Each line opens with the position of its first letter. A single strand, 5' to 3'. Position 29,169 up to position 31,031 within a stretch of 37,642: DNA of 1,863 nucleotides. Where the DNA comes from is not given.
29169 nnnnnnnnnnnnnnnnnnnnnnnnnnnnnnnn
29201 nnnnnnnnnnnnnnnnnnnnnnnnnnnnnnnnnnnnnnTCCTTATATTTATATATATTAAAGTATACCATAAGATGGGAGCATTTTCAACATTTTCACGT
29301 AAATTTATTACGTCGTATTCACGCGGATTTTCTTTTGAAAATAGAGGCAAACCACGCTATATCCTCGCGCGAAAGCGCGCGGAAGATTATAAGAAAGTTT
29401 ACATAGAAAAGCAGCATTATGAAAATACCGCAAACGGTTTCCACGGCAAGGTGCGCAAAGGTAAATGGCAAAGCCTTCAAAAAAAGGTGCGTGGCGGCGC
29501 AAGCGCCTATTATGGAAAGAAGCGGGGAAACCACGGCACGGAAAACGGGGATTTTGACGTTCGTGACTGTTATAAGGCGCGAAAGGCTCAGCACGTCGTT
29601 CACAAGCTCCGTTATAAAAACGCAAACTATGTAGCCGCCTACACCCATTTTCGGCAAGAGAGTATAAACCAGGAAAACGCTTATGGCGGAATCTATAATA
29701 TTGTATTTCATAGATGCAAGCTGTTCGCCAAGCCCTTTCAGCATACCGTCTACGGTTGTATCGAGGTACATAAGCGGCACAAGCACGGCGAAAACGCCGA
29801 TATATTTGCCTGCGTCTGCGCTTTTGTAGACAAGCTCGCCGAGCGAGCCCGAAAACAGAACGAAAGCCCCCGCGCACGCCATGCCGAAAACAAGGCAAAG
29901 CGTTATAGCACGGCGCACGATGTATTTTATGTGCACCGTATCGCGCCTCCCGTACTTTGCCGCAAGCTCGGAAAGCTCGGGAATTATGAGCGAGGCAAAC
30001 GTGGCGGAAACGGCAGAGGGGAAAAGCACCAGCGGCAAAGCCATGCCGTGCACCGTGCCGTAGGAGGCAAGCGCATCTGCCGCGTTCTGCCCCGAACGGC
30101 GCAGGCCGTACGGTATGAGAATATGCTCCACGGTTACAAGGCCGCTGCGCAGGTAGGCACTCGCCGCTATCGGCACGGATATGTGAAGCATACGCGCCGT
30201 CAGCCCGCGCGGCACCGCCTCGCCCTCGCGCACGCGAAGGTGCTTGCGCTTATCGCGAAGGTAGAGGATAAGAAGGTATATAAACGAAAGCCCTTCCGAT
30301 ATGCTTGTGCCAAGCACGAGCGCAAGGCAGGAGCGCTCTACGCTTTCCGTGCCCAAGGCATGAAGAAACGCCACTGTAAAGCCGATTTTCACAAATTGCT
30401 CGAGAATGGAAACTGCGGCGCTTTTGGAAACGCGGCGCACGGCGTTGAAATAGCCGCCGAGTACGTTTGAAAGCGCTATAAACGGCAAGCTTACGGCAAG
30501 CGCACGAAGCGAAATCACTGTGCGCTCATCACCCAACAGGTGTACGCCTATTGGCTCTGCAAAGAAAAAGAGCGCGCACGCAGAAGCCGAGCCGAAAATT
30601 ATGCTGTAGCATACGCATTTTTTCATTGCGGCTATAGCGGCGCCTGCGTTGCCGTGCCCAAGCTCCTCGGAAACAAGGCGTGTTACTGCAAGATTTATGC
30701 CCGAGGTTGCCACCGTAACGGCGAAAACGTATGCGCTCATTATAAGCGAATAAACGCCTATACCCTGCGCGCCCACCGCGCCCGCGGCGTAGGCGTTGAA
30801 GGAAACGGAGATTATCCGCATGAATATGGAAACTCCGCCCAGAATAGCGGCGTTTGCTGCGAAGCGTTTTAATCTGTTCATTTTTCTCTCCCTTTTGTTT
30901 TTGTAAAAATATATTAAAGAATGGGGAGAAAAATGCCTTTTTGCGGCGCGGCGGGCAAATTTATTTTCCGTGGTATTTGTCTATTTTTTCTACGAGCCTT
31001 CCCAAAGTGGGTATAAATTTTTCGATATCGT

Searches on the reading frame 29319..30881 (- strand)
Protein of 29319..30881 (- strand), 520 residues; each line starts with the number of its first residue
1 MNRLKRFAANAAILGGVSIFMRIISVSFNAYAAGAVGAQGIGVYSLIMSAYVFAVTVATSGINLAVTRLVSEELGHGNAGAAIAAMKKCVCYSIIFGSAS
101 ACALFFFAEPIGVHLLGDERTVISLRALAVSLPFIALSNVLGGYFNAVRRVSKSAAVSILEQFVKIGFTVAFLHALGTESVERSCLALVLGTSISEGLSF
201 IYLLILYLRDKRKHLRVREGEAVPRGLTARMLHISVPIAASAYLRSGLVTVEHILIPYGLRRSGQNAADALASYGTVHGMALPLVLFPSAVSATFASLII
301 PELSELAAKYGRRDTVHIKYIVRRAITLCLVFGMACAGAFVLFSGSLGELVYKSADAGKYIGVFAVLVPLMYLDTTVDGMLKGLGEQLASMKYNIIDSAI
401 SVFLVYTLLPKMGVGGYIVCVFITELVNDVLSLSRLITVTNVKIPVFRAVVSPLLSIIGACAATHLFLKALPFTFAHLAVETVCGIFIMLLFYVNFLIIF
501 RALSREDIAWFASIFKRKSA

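Call 78: search_protein_families(library=pfam, proteins=[window:29319-30881:-], max_evalue=0.00001)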
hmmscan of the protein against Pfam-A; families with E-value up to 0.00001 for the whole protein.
window:29319-30881:- (520 aa): 2 families
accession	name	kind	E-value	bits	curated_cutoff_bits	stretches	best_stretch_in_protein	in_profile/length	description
PF01943.22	Polysacc_synt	-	4.5e-15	56.3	28.2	1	8-295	2-262/274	Polysaccharide biosynthesis protein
PF01554.23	MatE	-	9.6e-12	45.3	24.9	1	20-167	8-157/161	MatE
